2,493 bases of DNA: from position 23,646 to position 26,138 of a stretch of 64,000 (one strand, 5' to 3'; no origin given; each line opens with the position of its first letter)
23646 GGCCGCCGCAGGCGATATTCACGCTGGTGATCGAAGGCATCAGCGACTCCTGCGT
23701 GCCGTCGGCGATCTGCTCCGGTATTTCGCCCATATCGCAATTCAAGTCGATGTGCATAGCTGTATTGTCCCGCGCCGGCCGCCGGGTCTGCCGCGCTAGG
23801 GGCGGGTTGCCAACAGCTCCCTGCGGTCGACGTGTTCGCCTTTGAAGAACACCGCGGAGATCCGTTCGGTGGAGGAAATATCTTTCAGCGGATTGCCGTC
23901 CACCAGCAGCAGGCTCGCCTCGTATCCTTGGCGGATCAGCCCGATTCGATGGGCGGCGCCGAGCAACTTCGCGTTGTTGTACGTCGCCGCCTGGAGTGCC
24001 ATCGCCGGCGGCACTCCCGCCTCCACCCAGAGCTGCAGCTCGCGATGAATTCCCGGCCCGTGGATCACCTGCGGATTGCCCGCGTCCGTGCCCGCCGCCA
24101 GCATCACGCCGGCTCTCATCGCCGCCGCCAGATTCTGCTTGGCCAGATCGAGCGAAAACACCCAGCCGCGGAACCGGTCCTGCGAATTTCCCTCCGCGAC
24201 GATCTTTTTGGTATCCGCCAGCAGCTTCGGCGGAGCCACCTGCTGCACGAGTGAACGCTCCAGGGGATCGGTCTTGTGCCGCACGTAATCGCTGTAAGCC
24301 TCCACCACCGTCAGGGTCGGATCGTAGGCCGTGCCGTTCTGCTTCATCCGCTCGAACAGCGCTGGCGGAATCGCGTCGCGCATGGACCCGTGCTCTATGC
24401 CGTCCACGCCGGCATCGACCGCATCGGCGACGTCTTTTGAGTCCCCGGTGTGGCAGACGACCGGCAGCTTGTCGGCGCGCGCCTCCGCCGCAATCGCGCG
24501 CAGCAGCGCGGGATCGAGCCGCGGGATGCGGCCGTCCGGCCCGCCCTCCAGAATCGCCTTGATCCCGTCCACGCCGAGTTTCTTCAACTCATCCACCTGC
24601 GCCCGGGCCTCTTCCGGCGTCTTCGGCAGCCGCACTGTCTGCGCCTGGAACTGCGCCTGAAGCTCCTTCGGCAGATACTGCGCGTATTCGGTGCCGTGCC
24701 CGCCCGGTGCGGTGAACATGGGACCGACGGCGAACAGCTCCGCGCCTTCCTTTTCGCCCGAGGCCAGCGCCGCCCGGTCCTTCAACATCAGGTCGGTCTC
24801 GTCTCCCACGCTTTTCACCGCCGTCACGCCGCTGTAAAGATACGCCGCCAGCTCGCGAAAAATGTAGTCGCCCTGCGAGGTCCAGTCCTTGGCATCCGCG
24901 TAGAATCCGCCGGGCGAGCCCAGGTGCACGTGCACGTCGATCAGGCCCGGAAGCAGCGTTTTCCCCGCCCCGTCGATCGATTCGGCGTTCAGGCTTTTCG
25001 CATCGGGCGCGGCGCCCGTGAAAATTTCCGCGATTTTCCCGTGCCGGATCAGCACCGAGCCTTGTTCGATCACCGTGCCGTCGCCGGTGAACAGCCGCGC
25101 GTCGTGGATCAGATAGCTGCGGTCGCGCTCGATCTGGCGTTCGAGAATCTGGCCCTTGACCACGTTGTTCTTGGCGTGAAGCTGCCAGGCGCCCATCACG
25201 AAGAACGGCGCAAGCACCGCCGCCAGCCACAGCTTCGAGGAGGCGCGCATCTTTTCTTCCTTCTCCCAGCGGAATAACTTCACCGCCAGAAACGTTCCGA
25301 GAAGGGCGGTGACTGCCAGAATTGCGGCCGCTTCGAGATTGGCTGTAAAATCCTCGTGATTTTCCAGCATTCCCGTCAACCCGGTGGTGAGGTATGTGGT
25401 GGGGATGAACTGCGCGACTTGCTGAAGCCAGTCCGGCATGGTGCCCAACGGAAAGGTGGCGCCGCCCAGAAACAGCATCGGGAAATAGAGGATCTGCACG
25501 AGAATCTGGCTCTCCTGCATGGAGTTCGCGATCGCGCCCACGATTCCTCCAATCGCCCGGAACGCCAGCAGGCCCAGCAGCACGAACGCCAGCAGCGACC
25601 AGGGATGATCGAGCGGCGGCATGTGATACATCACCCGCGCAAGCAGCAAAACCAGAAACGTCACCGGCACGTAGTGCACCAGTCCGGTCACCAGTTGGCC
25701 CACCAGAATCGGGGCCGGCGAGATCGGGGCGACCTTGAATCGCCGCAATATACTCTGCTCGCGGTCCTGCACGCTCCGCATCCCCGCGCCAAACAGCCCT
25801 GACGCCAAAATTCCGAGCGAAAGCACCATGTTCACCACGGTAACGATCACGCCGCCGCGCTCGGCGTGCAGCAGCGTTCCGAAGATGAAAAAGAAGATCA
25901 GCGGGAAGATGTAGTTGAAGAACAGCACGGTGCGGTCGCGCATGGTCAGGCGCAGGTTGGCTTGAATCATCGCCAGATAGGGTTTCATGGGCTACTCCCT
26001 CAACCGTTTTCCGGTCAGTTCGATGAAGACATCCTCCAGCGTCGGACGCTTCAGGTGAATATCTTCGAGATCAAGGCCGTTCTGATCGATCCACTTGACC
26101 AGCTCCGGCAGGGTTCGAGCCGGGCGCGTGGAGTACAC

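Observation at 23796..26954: ABC-2 exporter whose permease is covalently fused to a metal-dependent amidohydrolase domain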

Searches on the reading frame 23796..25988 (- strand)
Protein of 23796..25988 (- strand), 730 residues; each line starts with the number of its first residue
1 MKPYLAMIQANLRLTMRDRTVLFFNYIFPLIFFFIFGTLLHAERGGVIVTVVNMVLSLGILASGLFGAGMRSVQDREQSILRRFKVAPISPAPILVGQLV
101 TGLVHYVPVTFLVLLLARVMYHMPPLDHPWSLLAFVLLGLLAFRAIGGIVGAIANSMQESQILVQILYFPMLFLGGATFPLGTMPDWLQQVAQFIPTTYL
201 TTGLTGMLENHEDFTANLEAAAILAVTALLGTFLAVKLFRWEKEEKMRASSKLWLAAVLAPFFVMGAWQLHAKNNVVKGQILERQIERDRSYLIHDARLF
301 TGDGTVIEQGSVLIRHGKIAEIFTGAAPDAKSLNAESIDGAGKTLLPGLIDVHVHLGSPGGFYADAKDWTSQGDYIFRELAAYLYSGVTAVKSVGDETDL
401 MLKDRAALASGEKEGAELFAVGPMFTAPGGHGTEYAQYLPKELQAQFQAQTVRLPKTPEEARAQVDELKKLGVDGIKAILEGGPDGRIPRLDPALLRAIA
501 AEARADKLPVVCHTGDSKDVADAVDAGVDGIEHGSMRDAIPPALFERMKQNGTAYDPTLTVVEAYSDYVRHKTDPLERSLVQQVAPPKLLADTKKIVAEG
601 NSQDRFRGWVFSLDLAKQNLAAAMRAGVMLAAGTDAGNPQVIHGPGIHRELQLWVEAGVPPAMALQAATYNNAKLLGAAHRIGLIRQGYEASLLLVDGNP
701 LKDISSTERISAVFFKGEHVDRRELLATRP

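Call 3: search_protein_families(library=pfam, proteins=[window:23796-25988:-], max_evalue=0.01)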
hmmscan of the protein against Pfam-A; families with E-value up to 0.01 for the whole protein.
window:23796-25988:- (730 aa): 5 families
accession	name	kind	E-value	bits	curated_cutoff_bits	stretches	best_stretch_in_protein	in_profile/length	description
PF01979.26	Amidohydro_1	-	3.3e-27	96.1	25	1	344-719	1-344/345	Amidohydrolase family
PF01061.29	ABC2_membrane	-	3.2e-25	89.4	26.9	1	5-206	4-208/211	ABC-2 type transporter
PF12698.13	ABC2_membrane_3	-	2.4e-22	80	31.6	1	49-236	162-346/347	ABC-2 family transporter protein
PF07969.17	Amidohydro_3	-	9.4e-13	48.9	29.7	2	451-702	207-450/472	Amidohydrolase family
PF03379.19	CcmB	-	0.0056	16.6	24.9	1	5-172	2-167/215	CcmB protein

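Call 4: search_protein_families(library=ncbifam, proteins=[window:23796-25988:-], max_evalue=0.01)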
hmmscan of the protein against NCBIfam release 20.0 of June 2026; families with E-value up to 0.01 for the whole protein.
window:23796-25988:- (730 aa): 63 families (the best 25 are shown)
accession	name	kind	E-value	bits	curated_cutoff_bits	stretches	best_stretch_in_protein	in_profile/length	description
NF051886.1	XaaProDiPepCaul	equivalog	6.4e-52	176.9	500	2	302-540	11-250/398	Xaa-Pro dipeptidase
TIGR01247.1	drrB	subfamily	3.6e-16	59.6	223.05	1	15-230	6-227/236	daunorubicin resistance ABC transporter membrane protein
TIGR01224.1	hutI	equivalog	5e-12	45.3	298.15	2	307-356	1-49/377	imidazolonepropionase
NF006056.0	PRK08204.1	subfamily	2.7e-11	42.9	391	2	290-356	3-67/449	hypothetical protein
TIGR00221.1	nagA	equivalog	8.3e-11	41.4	225.65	1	291-360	4-68/380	N-acetylglucosamine-6-phosphate deacetylase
NF011990.0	PRK15446.2-6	subfamily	2.1e-10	39.9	233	1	292-354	3-64/390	alpha-D-ribose 1-methylphosphonate 5-triphosphate diphosphatase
NF011648.0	PRK15066.1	subfamily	2.3e-10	40.5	225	1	74-239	86-249/257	ABC transporter permease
NF006688.0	PRK09236.1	equivalog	5e-10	38.8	535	1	291-361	3-68/444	dihydroorotase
TIGR00025.1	Mtu_efflux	paralog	5.3e-10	39.3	146.9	1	49-240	39-236/238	ABC transporter efflux protein, DrrB family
NF004701.0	PRK06038.1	equivalog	3e-09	36.1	609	1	291-357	5-67/432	N-ethylammeline chlorohydrolase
NF005751.0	PRK07575.1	equivalog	3.6e-09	35.6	529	1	291-361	4-70/440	dihydroorotase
NF005557.0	PRK07228.1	equivalog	5.4e-09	35.3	522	1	297-356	8-65/445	5'-deoxyadenosine deaminase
NF006836.0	PRK09357.1-1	equivalog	5.7e-09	35.2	538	1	291-365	3-70/432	dihydroorotase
NF038293.1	permease_SagH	equivalog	9.6e-09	34.5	450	1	68-206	196-335/370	SagH family ABC transporter permease subunit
TIGR01178.1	ade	equivalog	1.1e-08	34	472.5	1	627-725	245-335/552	adenine deaminase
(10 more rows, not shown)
